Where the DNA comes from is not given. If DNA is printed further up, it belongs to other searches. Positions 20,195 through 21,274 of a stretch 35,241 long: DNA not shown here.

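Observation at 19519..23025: Orphan four-gene cluster: SAM methyltransferase - DUF2064 (CofC-like) - SDR epimerase - MftF-like GT2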

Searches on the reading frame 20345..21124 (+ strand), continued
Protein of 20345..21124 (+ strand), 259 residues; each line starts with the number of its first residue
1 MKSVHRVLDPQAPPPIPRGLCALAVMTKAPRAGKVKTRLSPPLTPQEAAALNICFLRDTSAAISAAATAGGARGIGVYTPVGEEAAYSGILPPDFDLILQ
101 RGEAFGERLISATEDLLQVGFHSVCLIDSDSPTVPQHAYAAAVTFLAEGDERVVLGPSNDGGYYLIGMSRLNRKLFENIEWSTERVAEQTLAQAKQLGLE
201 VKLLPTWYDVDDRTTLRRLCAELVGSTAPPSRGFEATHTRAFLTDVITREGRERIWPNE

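Call 53: search_protein_families(library=ncbifam, proteins=[L079:7173-7901:+, L079:8763-9497:+, L079:5363-6514:+, L079:4242-5366:+, L079:7932-8723:+, L070:6877-7971:+, L057:7213-7995:+, L073:8639-9862:+, L066:7305-7901:+, L054:6508-7974:+], max_evalue=1e-8)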
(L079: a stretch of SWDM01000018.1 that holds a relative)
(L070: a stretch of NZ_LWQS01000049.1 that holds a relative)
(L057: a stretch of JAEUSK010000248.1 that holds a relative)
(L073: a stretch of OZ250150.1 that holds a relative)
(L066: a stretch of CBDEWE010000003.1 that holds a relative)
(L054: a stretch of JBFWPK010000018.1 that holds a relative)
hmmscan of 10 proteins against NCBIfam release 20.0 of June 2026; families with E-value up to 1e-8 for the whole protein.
L079:7173-7901:+ (242 aa): 4 families
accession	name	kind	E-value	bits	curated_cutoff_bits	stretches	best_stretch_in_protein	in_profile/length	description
TIGR04283.1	glyco_like_mftF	equivalog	3.3e-74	249.2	182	1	5-233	1-221/221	TIGR04283 family arsenosugar biosynthesis glycosyltransferase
TIGR03965.1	mycofact_glyco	equivalog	4.8e-11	42.2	280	0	5-95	76-165/467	mycofactocin biosynthesis glycosyltransferase MftF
TIGR03937.1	PgaC_IcaA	equivalog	7.7e-10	38.3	422.3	1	4-107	46-148/407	poly-beta-1,6-N-acetyl-D-glucosamine synthase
NF041875.1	EPS_EpsD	equivalog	9.9e-10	38.3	370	0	5-98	1-93/325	exopolysaccharide biosynthesis glycosyltransferase EpsD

L079:8763-9497:+ (244 aa): 211 families (the best 25 are shown)
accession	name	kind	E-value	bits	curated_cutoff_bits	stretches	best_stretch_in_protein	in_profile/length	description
NF012208.0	SDR_dihy_bifunc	exception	7.7e-66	222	325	1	6-243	1-232/233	bifunctional dihydropteridine reductase/dihydrofolate reductase TmpR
NF009466.0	PRK12826.1-2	subfamily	2.1e-52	178.1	222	1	2-241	2-243/248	3-oxoacyl-ACP reductase FabG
NF004198.0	PRK05653.1-3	equivalog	2e-50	171.5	296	1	2-242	6-246/248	3-oxoacyl-ACP reductase FabG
TIGR01830.1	3oxo_ACP_reduc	equivalog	7.6e-50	169.8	297.75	1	6-241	1-237/239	3-oxoacyl-[acyl-carrier-protein] reductase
NF005559.1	PRK07231.1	subfamily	3e-47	161.2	215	1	2-242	3-247/249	glucose 1-dehydrogenase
NF004791.0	PRK06138.1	equivalog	1.6e-46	158.7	312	1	2-243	4-250/252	SDR family oxidoreductase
NF005975.0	PRK08063.1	equivalog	9.9e-44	149.5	328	1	2-242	3-246/250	enoyl-[acyl-carrier-protein] reductase FabL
NF004197.0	PRK05653.1-1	equivalog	2.1e-43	148.7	332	1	3-241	7-245/249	3-oxoacyl-ACP reductase FabG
NF009464.0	PRK12824.1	subfamily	5e-43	147.5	269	1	3-242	2-242/245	3-oxoacyl-ACP reductase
TIGR01829.1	AcAcCoA_reduct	subfamily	1.9e-42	145.6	302.1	1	4-241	1-239/242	acetoacetyl-CoA reductase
NF005853.0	PRK07774.1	equivalog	2.8e-42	144.9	303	1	2-242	5-246/250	SDR family oxidoreductase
NF006493.1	PRK08936.1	subfamily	1.1e-41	142.8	420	1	2-241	6-249/261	glucose-1-dehydrogenase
NF053807.1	RhamDHLra1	equivalog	1.2e-41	143.1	400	1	2-241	3-246/252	L-rhamnose 1-dehydrogenase Lra1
NF006597.0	PRK09134.1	equivalog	1.8e-41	142.1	281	1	2-241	11-246/261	SDR family oxidoreductase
NF004202.0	PRK05653.2-2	equivalog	1.9e-41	142.3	333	1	1-241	5-246/259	3-oxoacyl-ACP reductase FabG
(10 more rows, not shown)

L079:5363-6514:+ (383 aa): 2 families
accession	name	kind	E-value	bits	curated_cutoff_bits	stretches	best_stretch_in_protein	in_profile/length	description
NF005734.0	PRK07559.1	equivalog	1.7e-154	514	283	1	3-382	5-366/368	2'-deoxycytidine 5'-triphosphate deaminase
TIGR02274.1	dCTP_deam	equivalog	7.6e-21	74.6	92.8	1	10-176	2-156/180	dCTP deaminase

L079:4242-5366:+ (374 aa): 6 families
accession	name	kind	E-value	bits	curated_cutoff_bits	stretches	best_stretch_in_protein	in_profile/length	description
TIGR03820.1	lys_2_3_AblA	equivalog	1e-127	426.3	525.4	1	26-348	37-363/417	lysine 2,3-aminomutase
TIGR04368.1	Glu_2_3_NH3_mut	equivalog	8.6e-120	400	650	1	3-344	57-403/404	glutamate 2,3-aminomutase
TIGR03822.1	AblA_like_2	hypoth_equivalog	1.4e-95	320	396.25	1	26-318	18-316/321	lysine-2,3-aminomutase-like protein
TIGR04468.1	arg_2_3_am_muta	equivalog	1.9e-94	316.6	600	1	5-341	6-349/351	arginine 2,3-aminomutase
TIGR00238.1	TIGR00238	subfamily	8.1e-88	294.6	199.2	1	3-310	16-331/331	KamA family radical SAM protein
TIGR03821.1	EFP_modif_epmB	equivalog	1.6e-69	234.4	369.3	1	4-316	1-320/321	EF-P beta-lysylation protein EpmB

L079:7932-8723:+ (263 aa): 1 family
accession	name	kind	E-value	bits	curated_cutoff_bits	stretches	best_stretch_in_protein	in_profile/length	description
TIGR04282.1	glyco_like_cofC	hypoth_equivalog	2.3e-58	197.1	134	1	31-225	1-189/189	TIGR04282 family arsenosugar biosynthesis glycosyltransferase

L070:6877-7971:+ (364 aa): 2 families
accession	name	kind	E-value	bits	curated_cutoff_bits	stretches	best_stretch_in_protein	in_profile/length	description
TIGR04167.1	rSAM_SeCys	equivalog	8.1e-123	409.5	300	1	75-364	5-298/303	arsenosugar biosynthesis radical SAM (seleno)protein ArsS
TIGR04051.1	rSAM_NirJ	equivalog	2.9e-09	36.4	515.45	1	82-165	6-90/354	heme d1 biosynthesis radical SAM protein NirJ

L057:7213-7995:+ (260 aa): 7 families
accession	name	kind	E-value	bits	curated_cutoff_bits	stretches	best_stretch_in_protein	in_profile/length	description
NF003198.0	PRK04169.1-2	subfamily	2.5e-89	298.6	247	1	2-243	4-245/249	geranylgeranylglyceryl/heptaprenylglyceryl phosphate synthase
TIGR01769.1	GGGP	equivalog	6.7e-67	225.3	161.55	1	18-225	1-205/205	phosphoglycerol geranylgeranyltransferase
TIGR01768.1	GGGP-family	subfamily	2.1e-58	197.5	113.25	1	19-232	3-215/224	geranylgeranylglyceryl phosphate synthase family protein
NF003202.0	PRK04169.1-6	equivalog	5.8e-58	196.3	353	1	12-232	22-241/254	phosphoglycerol geranylgeranyltransferase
NF003201.0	PRK04169.1-5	equivalog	5.8e-57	192.7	388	1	3-244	8-242/253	phosphoglycerol geranylgeranyltransferase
NF003199.0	PRK04169.1-3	subfamily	2.3e-14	53.5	169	1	20-229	12-216/233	geranylgeranylglyceryl/heptaprenylglyceryl phosphate synthase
TIGR04146.1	GGGPS_Afulg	equivalog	6.7e-10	39.2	320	1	22-228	10-209/221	phosphoglycerol geranylgeranyltransferase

L073:8639-9862:+ (407 aa): 13 families
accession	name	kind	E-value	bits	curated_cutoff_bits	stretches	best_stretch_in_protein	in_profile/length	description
NF010624.0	PRK14017.1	equivalog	1.6e-126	422.4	311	1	28-407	1-382/382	galactonate dehydratase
NF043051.1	ManoateDhtManD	equivalog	1.1e-71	241.8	550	2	203-389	198-386/403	D-mannonate dehydratase ManD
NF040790.2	glucon_galact_dh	equivalog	2.8e-70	237.1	750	1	44-385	27-369/390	bifunctional D-gluconate/D-galactonate dehydratase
NF011654.0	PRK15072.1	subfamily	5.3e-69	233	430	2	202-407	198-404/404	D-galactonate dehydratase family protein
NF040866.1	AraD_Arch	equivalog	2.6e-47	161.6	650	1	46-382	38-366/372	arabinonate dehydratase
NF047820.1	TalGalacDh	equivalog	2.6e-35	122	500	1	46-381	42-360/371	L-talarate/galactarate dehydratase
NF011968.0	PRK15440.1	equivalog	4.9e-33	114.6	393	1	45-378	62-384/395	L-rhamnonate dehydratase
TIGR02534.1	mucon_cyclo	subfamily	4.5e-29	101.6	334.95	1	44-383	31-363/368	muconate/chloromuconate family cycloisomerase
NF043002.1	HProlDhtase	equivalog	1.2e-13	50.6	500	1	44-376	35-353/366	cis-3-hydroxy-L-proline dehydratase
NF041118.1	A_G_epim_Thtga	equivalog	1e-10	41.3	500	1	47-319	36-291/341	L-Ala-D/L-Glu epimerase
TIGR01928.1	menC_lowGC_arch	equivalog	1.9e-10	40.3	200.65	1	44-314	25-277/325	o-succinylbenzoate synthase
NF042940.1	racemase_DgcA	equivalog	3.2e-10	39.7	400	0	208-322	163-273/323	N-acetyl-D-Glu racemase DgcA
TIGR03247.1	glucar-dehydr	equivalog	5.2e-09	35.3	828.7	0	209-388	224-408/441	glucarate dehydratase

L066:7305-7901:+ (198 aa): 13 families
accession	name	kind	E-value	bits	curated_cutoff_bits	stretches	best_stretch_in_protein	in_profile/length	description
NF051852.1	efflux_TF_MtrR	exception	9.9e-18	64.7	280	1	9-110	6-107/205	multidrug efflux system transcriptional repressor MtrR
NF041196.1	ScbR_bind_reg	equivalog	3.4e-17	63.2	150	1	10-99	3-91/191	ScbR family autoregulator-binding transcription factor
NF007949.0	PRK10668.1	equivalog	3.3e-14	52.9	271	1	9-95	7-92/216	multidrug efflux transporter transcriptional repressor AcrR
NF053731.1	TransRegFasRMycb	equivalog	9.2e-14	51.7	330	1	13-115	11-112/199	HTH-type transcriptional activator FasR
NF007430.0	PRK09975.1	equivalog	2.8e-13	49.5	274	1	9-95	7-92/220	acrEF/envCD operon transcriptional regulator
NF050111.1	TransRegSACE7040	equivalog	1.1e-12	48.3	250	1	14-105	2-91/186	SACE_7040 family transcriptional regulator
NF000040.3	Tn10_TetC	equivalog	1.5e-11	44.9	425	1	9-92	9-93/197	tetracyline resistance-associated transcriptional repressor TetC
TIGR03384.1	betaine_BetI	equivalog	4.4e-10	39.6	201.3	1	11-108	6-102/189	choline-binding transcriptional repressor BetI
NF001978.0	PRK00767.1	equivalog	9.9e-10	38.5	118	1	11-108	7-104/197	transcriptional regulator BetI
NF051457.1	acryl_TF_AcuR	equivalog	1.5e-09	37.5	247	1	9-119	13-117/204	acrylate utilization transcriptional regulator AcuR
NF053878.1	FATransRegFadRBac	equivalog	1.7e-09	37.7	200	1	16-105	6-94/190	fatty acid metabolism transcriptional regulator FadR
TIGR03968.1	mycofact_TetR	equivalog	2.4e-09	37.1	224.9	1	10-101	6-91/190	mycofactocin system transcriptional regulator MftR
NF058643.1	TranRegCurRPseudo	equivalog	8.2e-09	35.4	300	1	13-114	7-108/193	TetR family transcriptional repressor CurR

L054:6508-7974:+ (488 aa): 42 families (the best 25 are shown)
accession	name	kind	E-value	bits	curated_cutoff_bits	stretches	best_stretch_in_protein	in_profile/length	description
NF004991.0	PRK06370.1-3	subfamily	3.3e-145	484.5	620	1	4-486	34-506/509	FAD-containing oxidoreductase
TIGR01350.1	lipoamide_DH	equivalog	1.8e-116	389.6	408.8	1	6-467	2-455/461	dihydrolipoyl dehydrogenase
TIGR02053.1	MerA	equivalog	4.4e-112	375.4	454.45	1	6-456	1-443/465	mercury(II) reductase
NF004947.0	PRK06292.2-5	equivalog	2.4e-106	356.5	592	1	4-460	2-452/474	dihydrolipoyl dehydrogenase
NF004946.0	PRK06292.2-4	subfamily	8.6e-94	315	634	1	4-464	2-468/487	dihydrolipoyl dehydrogenase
NF004992.0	PRK06370.1-4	equivalog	7e-93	311.5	629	1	3-462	2-451/459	FAD-containing oxidoreductase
NF004776.0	PRK06116.1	equivalog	7.1e-89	298.9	480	1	3-456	2-443/450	glutathione-disulfide reductase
NF005884.0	PRK07846.1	equivalog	2e-86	290.4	501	1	4-447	2-431/454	mycothione reductase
NF004943.0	PRK06292.2-1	equivalog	7.9e-86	288.6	432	1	4-458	2-447/456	dihydrolipoyl dehydrogenase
NF005883.0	PRK07845.1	equivalog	5e-82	276.3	479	1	7-459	4-453/466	NAD(P)H-quinone dehydrogenase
NF010311.1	PRK13748.1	subfamily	6e-82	276.2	600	1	4-455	96-537/560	mercury(II) reductase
NF004939.0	PRK06292.1-1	equivalog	6.3e-82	275.7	435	1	1-448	1-440/476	dihydrolipoyl dehydrogenase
TIGR01424.1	gluta_reduc_2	equivalog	1.3e-78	264.6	606.05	1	6-457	3-440/446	glutathione-disulfide reductase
NF003585.0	PRK05249.1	equivalog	2.4e-77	260.5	465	1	2-458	3-449/464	Si-specific NAD(P)(+) transhydrogenase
NF041853.1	hythiocyan_redase_MerA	equivalog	1.2e-75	255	650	1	4-457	2-432/440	hypothiocyanous acid reductase MerA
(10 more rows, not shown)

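Call 85: search_solved_structures(query=L012:8828-10246:+, max_evalue=1, show_alignments=1)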
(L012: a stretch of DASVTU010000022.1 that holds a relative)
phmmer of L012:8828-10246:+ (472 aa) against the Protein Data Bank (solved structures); distinct sequences matched with E-value up to 1: 0.

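Call 86: search_dna_similar(query=window:20345-21124:+, collection=plasmids, mode=protein, max_evalue=0.00001, max_rows=30)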
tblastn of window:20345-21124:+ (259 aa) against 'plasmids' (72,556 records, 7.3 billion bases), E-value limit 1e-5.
Records with a match: 58; places in all: 59; records where one place covers at least 80% of the query: 6.
Best place of each record, by identity: <60% 58.
By first word of the organism name: Burkholderia 48; Methylobacterium 2; Streptomyces 1; Candidatus 1; Kitasatospora 1; Nonomuraea 1; Miltoncostaea 1; Cupriavidus 1; Acinetobacter 1; Chondrinema 1.
By predicted mobility (MOB-suite, as given by PLSDB): non-mobilizable 43; mobilizable 10; conjugative 5.
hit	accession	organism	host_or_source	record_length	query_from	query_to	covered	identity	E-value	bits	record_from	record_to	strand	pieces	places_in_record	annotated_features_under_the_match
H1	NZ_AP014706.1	Methylobacterium aquaticum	-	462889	21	229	81%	44.5%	2e-43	164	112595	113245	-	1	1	TIGR04282 family arsenosugar biosynthesis glycosyltransferase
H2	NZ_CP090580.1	Methylobacterium radiotolerans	Pure isolate,Urban soil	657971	21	234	83%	41.0%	9e-34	135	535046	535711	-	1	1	DUF2064 domain-containing protein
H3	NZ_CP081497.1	Streptomyces sp. BHT-5-2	whole organism,plant soil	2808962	25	240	83%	33.8%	1e-9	66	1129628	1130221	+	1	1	none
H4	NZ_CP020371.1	Candidatus Thiodictyon syntrophicum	meromictic lake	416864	21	211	74%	36.2%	9e-13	75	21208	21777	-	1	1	TIGR04282 family arsenosugar biosynthesis glycosyltransferase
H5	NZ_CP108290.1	Kitasatospora sp. NBC_00039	-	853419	12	226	83%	29.5%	8e-7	57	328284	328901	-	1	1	DUF2064 domain-containing protein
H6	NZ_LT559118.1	Nonomuraea gerenzanensis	-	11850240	23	205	71%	34.4%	3e-9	64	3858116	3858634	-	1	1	none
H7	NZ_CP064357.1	Miltoncostaea oceani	pure culture,marine sediment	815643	25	211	72%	33.5%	8e-16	84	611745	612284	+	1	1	DUF2064 domain-containing protein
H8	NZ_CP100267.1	Burkholderia glumae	cell culture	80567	21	219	77%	30.3%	8e-10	66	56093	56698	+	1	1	TIGR04282 family arsenosugar biosynthesis glycosyltransferase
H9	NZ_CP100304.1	Burkholderia glumae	cell culture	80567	21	219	77%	30.3%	8e-10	66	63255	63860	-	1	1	TIGR04282 family arsenosugar biosynthesis glycosyltransferase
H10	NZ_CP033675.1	Burkholderia glumae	bacterial cell,diseased rice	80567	21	219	77%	30.3%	8e-10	66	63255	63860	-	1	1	TIGR04282 family arsenosugar biosynthesis glycosyltransferase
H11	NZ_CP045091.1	Burkholderia glumae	rice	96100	21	219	77%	30.3%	8e-10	66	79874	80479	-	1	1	TIGR04282 family arsenosugar biosynthesis glycosyltransferase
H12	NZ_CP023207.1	Burkholderia glumae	Oryza sativa,Cell culture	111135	21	219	77%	30.3%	8e-10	66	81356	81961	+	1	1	TIGR04282 family arsenosugar biosynthesis glycosyltransferase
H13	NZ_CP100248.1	Burkholderia glumae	cell culture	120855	21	219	77%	30.3%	8e-10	66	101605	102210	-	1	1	TIGR04282 family arsenosugar biosynthesis glycosyltransferase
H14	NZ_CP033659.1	Burkholderia glumae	bacterial cell,diseased rice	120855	21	219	77%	30.3%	8e-10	66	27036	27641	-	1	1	TIGR04282 family arsenosugar biosynthesis glycosyltransferase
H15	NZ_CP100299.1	Burkholderia glumae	cell culture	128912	21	219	77%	30.3%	8e-10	66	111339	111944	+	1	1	TIGR04282 family arsenosugar biosynthesis glycosyltransferase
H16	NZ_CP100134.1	Burkholderia glumae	cell culture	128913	21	219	77%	30.3%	8e-10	66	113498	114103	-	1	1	TIGR04282 family arsenosugar biosynthesis glycosyltransferase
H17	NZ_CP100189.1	Burkholderia glumae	cell culture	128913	21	219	77%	30.3%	8e-10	66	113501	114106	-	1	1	TIGR04282 family arsenosugar biosynthesis glycosyltransferase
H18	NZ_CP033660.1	Burkholderia glumae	bacterial cell,diseased rice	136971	21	219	77%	30.3%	8e-10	66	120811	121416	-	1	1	TIGR04282 family arsenosugar biosynthesis glycosyltransferase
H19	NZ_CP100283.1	Burkholderia glumae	cell culture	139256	21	219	77%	30.3%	8e-10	66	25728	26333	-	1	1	TIGR04282 family arsenosugar biosynthesis glycosyltransferase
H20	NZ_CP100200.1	Burkholderia glumae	cell culture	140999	21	219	77%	30.3%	8e-10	66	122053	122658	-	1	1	TIGR04282 family arsenosugar biosynthesis glycosyltransferase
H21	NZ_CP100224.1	Burkholderia glumae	cell culture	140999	21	219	77%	30.3%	8e-10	66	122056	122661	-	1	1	TIGR04282 family arsenosugar biosynthesis glycosyltransferase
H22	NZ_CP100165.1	Burkholderia glumae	cell culture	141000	21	219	77%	30.3%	8e-10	66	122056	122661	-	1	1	TIGR04282 family arsenosugar biosynthesis glycosyltransferase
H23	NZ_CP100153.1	Burkholderia glumae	cell culture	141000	21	219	77%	30.3%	8e-10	66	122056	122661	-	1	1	TIGR04282 family arsenosugar biosynthesis glycosyltransferase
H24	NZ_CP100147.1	Burkholderia glumae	cell culture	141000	21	219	77%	30.3%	8e-10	66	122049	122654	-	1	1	TIGR04282 family arsenosugar biosynthesis glycosyltransferase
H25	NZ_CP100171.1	Burkholderia glumae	cell culture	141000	21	219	77%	30.3%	8e-10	66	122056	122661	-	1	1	TIGR04282 family arsenosugar biosynthesis glycosyltransferase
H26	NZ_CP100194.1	Burkholderia glumae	cell culture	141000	21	219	77%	30.3%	8e-10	66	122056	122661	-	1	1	TIGR04282 family arsenosugar biosynthesis glycosyltransferase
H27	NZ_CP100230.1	Burkholderia glumae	cell culture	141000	21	219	77%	30.3%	8e-10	66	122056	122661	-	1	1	TIGR04282 family arsenosugar biosynthesis glycosyltransferase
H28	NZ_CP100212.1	Burkholderia glumae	cell culture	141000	21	219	77%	30.3%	8e-10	66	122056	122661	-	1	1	TIGR04282 family arsenosugar biosynthesis glycosyltransferase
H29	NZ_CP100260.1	Burkholderia glumae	cell culture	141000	21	219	77%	30.3%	8e-10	66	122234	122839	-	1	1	TIGR04282 family arsenosugar biosynthesis glycosyltransferase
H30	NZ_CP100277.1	Burkholderia glumae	cell culture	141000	21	219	77%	30.3%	8e-10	66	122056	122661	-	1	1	TIGR04282 family arsenosugar biosynthesis glycosyltransferase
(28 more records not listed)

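Call 87: get_annotated_region(hit=H6, flank=9000)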
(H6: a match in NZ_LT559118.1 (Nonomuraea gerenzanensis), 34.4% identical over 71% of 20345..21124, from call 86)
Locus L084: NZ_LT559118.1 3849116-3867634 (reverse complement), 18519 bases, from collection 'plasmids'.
description: Nonomuraea gerenzanensis isolate nono1 plasmid I, complete sequence
organism: Nonomuraea gerenzanensis (NCBI taxid 93944)
taxonomy: Bacteria; Actinomycetota; Actinomycetes; Streptosporangiales; Streptosporangiaceae; Nonomuraea; Nonomuraea gerenzanensis
host: -; source: -; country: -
typing (MOB-suite, as given by PLSDB): non-mobilizable
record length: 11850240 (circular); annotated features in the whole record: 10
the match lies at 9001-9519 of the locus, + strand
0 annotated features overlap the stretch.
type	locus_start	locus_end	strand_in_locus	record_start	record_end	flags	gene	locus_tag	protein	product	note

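Call 88: get_annotated_region(hit=H1, flank=9000)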
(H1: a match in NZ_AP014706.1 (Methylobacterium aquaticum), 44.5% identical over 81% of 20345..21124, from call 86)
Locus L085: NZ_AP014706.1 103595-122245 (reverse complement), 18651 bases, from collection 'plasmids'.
description: Methylobacterium aquaticum strain MA-22A plasmid pMaq22A_2p, complete sequence
organism: Methylobacterium aquaticum (NCBI taxid 270351)
taxonomy: Bacteria; Pseudomonadota; Alphaproteobacteria; Hyphomicrobiales; Methylobacteriaceae; Methylobacterium; Methylobacterium aquaticum
host: -; source: -; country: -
typing (MOB-suite, as given by PLSDB): mobilizable; relaxase MOBP
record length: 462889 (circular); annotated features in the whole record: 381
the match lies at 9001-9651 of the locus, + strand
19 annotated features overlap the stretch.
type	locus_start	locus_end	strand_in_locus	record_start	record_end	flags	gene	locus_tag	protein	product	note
CDS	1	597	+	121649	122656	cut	-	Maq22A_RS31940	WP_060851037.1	xanthine dehydrogenase family protein subunit M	-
CDS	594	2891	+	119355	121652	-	-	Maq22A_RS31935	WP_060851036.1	xanthine dehydrogenase family protein molybdopterin-binding subunit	-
CDS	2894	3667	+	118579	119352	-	-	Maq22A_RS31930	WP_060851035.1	SDR family NAD(P)-dependent oxidoreductase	-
CDS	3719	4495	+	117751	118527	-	-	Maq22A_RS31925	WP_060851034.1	alpha/beta hydrolase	-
CDS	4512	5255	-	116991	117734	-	-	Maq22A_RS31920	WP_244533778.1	alpha/beta hydrolase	-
CDS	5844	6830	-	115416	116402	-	-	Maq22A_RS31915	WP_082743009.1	AraC family transcriptional regulator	GO:0006355 - regulation of DNA-templated transcription [Evidence IEA]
CDS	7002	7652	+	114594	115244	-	-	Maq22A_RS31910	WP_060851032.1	cytochrome b/b6 domain-containing protein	-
CDS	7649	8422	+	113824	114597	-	-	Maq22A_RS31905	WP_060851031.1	molybdopterin-dependent oxidoreductase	-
CDS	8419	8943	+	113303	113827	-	-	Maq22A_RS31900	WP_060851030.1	hypothetical protein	-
CDS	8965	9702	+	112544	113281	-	-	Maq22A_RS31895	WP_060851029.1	TIGR04282 family arsenosugar biosynthesis glycosyltransferase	-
CDS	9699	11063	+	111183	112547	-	-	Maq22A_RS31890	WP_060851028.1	glycosyltransferase 87 family protein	-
CDS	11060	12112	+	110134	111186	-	-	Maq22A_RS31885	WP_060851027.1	radical SAM protein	-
CDS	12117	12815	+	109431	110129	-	-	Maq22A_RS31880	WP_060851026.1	glycosyltransferase family 2 protein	-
CDS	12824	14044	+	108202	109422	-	-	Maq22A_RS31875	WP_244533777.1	pyridoxal phosphate-dependent aminotransferase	-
CDS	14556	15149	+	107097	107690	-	-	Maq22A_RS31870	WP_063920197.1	MarR family winged helix-turn-helix transcriptional regulator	GO:0006355 - regulation of DNA-templated transcription [Evidence IEA]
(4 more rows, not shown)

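Call 89: get_annotated_region(hit=H5, flank=9000)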
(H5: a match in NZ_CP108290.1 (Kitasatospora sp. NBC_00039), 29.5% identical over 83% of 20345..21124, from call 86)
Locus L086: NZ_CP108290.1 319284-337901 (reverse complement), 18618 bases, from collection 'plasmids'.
description: Kitasatospora sp. NBC_00039 plasmid unnamed1, complete sequence
organism: Kitasatospora sp. NBC_00039 (NCBI taxid 2903565)
taxonomy: Bacteria; Actinomycetota; Actinomycetes; Kitasatosporales; Streptomycetaceae; Kitasatospora; Kitasatospora sp. NBC 00039
host: -; source: -; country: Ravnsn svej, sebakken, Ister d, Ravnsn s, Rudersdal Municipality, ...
typing (MOB-suite, as given by PLSDB): non-mobilizable
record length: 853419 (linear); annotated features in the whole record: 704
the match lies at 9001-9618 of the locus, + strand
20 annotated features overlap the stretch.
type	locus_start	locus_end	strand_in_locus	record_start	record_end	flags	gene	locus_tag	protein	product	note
CDS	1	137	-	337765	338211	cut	-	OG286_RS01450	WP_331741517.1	STAS domain-containing protein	-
CDS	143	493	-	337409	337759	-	-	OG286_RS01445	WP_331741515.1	helix-turn-helix domain-containing protein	-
CDS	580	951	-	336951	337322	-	-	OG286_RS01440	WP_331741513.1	low affinity iron permease family protein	GO:0055085 - transmembrane transport [Evidence IEA]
CDS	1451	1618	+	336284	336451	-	-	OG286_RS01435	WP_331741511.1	SflA family class IV lanthipeptide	-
CDS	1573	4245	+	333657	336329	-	lanL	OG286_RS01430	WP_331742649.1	class IV lanthionine synthetase LanL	-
CDS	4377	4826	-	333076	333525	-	-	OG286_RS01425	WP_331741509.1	hypothetical protein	-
CDS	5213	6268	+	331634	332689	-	-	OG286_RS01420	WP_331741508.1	NAD-dependent epimerase/dehydratase family protein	-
CDS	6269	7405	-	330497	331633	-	-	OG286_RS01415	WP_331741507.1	HAMP domain-containing sensor histidine kinase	GO:0007165 - signal transduction [Evidence IEA]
CDS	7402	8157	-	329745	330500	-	-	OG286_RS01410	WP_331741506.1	response regulator transcription factor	GO:0000160 - phosphorelay signal transduction system [Evidence IEA]; GO:0006355 - regulation of DNA-templated ...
CDS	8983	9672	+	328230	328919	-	-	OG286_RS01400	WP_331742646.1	DUF2064 domain-containing protein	-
CDS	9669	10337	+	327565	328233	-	-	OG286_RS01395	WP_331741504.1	class I SAM-dependent methyltransferase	-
CDS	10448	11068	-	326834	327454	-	-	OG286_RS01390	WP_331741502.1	cytochrome b/b6 domain-containing protein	-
CDS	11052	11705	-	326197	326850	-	-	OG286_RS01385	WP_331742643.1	molybdopterin-dependent oxidoreductase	-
CDS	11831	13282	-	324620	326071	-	-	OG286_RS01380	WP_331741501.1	hypothetical protein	-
CDS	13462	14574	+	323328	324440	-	-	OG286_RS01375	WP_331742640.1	molybdopterin-dependent oxidoreductase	-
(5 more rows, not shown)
